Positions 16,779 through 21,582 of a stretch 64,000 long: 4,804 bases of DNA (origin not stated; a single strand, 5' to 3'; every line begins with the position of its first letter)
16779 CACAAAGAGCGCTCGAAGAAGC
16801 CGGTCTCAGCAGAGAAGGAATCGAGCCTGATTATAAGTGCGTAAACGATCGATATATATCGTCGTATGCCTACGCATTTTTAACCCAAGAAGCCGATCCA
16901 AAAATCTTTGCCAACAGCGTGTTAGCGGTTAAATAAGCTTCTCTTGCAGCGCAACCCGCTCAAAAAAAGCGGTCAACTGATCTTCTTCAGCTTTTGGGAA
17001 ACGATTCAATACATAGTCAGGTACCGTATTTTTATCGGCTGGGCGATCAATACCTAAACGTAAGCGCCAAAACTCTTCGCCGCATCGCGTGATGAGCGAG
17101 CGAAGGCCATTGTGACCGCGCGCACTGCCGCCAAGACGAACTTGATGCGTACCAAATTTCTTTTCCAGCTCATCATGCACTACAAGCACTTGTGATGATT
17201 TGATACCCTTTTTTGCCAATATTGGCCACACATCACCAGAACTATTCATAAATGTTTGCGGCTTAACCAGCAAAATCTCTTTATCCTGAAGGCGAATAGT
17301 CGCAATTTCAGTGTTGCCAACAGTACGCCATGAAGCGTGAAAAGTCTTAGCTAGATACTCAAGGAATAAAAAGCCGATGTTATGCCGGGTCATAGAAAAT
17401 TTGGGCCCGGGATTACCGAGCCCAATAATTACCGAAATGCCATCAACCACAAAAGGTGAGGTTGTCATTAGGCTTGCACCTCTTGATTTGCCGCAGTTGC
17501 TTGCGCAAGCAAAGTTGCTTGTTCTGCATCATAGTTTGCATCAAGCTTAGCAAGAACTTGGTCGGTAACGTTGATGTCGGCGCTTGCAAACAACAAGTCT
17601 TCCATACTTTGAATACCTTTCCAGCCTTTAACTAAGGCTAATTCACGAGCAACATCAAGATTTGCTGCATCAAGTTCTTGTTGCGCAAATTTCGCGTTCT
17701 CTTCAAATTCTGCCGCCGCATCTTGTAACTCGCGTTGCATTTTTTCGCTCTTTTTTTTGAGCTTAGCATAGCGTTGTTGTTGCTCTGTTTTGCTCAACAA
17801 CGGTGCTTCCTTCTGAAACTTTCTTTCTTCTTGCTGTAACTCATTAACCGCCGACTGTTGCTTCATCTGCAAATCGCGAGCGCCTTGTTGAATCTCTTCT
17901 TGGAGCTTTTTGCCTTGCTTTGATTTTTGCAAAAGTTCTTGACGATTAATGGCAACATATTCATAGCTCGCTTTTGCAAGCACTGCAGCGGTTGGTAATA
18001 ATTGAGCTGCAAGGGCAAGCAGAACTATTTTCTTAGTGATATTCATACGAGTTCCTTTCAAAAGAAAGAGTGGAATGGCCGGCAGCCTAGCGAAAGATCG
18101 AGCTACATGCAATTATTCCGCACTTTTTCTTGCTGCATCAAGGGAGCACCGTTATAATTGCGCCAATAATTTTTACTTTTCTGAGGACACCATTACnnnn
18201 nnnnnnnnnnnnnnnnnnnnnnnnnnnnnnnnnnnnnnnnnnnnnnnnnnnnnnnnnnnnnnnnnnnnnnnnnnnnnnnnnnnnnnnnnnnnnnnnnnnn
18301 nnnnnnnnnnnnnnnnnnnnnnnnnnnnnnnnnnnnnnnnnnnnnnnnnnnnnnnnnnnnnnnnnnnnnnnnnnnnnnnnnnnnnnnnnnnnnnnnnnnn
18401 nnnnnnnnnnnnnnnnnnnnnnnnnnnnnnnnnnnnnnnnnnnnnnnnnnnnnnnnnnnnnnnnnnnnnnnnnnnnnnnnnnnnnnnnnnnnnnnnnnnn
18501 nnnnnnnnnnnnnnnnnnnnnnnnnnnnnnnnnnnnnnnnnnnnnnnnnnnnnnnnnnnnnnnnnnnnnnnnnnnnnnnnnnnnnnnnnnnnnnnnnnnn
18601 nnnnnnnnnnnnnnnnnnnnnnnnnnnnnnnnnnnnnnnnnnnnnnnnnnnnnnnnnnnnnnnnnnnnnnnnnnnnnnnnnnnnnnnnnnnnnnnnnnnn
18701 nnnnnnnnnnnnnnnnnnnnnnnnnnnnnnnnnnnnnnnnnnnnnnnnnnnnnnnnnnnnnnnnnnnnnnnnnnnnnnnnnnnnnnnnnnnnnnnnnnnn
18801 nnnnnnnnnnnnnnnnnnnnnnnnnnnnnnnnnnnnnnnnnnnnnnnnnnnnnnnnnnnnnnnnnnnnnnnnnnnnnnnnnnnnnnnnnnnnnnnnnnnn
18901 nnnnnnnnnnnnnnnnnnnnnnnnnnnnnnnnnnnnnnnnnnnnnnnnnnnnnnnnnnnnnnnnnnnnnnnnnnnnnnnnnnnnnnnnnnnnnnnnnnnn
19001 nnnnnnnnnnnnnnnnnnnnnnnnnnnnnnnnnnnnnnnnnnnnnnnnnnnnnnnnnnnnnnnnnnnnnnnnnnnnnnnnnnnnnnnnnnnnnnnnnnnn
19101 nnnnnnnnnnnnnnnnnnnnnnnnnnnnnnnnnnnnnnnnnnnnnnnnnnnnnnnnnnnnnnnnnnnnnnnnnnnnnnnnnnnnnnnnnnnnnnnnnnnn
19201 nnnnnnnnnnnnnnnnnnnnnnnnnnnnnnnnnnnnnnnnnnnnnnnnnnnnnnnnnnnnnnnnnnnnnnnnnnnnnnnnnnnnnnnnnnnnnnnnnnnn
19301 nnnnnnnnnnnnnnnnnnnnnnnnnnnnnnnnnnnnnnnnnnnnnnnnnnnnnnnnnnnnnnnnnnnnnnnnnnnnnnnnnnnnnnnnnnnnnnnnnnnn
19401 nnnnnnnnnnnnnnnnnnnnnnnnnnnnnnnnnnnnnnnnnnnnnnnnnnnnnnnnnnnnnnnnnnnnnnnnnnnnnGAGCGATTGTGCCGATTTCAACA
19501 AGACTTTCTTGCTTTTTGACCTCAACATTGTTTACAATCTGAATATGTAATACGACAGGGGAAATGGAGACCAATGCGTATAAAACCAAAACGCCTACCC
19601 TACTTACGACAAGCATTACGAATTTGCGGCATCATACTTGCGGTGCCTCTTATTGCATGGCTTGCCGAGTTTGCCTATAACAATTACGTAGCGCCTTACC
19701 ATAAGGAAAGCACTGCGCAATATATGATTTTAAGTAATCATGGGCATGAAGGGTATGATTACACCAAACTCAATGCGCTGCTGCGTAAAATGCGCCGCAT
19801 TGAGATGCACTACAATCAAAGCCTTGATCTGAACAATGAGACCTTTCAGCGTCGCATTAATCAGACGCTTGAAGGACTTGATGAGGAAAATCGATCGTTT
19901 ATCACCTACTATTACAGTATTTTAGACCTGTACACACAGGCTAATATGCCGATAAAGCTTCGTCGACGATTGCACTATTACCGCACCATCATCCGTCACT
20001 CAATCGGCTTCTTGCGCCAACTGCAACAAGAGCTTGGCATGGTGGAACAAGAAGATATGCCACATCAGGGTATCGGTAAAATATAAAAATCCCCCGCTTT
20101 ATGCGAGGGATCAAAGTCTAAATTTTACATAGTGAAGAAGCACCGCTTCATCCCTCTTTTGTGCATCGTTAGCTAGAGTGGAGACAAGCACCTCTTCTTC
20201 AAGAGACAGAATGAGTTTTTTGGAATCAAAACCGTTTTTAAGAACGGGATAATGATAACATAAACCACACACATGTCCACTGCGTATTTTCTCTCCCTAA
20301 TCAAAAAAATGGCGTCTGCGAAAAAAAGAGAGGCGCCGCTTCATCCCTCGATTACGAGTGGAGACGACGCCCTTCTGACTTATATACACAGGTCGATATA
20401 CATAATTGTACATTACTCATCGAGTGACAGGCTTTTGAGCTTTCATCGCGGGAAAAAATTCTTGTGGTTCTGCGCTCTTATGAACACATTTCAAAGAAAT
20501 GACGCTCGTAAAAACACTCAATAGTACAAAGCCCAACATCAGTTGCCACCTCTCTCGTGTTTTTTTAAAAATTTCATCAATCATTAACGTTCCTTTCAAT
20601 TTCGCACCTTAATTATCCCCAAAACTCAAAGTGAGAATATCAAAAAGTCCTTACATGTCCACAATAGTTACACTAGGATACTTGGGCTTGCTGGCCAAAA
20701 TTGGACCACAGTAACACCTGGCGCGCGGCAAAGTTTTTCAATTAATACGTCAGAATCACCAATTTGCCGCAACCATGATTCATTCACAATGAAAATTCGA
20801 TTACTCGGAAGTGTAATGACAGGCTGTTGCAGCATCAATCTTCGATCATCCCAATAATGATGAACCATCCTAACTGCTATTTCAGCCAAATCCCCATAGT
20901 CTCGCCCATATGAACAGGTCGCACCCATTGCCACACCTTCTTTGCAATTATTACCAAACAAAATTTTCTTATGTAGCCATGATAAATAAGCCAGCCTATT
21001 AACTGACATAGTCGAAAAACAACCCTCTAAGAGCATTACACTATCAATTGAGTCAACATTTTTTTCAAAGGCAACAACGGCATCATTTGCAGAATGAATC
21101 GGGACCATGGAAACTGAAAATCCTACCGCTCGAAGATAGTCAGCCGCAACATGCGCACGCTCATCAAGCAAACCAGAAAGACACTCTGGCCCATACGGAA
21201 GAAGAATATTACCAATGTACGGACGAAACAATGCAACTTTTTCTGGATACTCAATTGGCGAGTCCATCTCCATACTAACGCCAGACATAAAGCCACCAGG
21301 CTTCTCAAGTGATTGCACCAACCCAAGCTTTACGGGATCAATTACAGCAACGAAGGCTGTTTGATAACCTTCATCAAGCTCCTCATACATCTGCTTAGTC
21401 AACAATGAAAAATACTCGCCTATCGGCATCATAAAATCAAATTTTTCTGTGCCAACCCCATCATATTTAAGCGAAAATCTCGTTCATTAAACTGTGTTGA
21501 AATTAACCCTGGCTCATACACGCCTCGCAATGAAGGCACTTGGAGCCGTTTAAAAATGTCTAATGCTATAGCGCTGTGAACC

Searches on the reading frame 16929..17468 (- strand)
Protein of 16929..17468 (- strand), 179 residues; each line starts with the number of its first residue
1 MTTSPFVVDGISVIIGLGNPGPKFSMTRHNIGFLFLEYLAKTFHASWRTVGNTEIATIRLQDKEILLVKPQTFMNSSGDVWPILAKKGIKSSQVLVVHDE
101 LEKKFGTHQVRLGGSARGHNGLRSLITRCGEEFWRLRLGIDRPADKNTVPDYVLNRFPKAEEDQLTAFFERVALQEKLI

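Call 68: search_protein_families(library=pfam, proteins=[window:16929-17468:-], max_evalue=0.001)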
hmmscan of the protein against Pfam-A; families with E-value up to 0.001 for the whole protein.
window:16929-17468:- (179 aa): 1 family
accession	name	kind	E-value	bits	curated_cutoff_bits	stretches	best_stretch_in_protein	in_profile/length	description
PF01195.25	Pept_tRNA_hydro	-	1.1e-50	172.4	27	1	13-173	1-164/183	Peptidyl-tRNA hydrolase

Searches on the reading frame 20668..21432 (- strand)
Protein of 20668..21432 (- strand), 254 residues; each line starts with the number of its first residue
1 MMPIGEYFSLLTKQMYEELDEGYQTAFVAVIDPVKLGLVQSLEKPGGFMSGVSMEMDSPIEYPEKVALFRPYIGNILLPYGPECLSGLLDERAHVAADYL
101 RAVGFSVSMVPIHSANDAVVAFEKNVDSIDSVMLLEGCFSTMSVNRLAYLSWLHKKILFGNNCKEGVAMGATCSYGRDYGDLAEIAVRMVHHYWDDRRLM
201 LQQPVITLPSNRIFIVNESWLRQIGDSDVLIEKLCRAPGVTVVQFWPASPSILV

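Call 70: search_protein_families(library=pfam, proteins=[window:20668-21432:-], max_evalue=0.001)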
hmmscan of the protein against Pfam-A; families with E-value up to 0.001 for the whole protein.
window:20668-21432:- (254 aa): 1 family
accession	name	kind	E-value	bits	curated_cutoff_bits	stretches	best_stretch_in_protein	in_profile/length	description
PF04392.18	ABC_sub_bind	-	2.2e-07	30.8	25.9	1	27-191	86-246/293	ABC transporter substrate binding protein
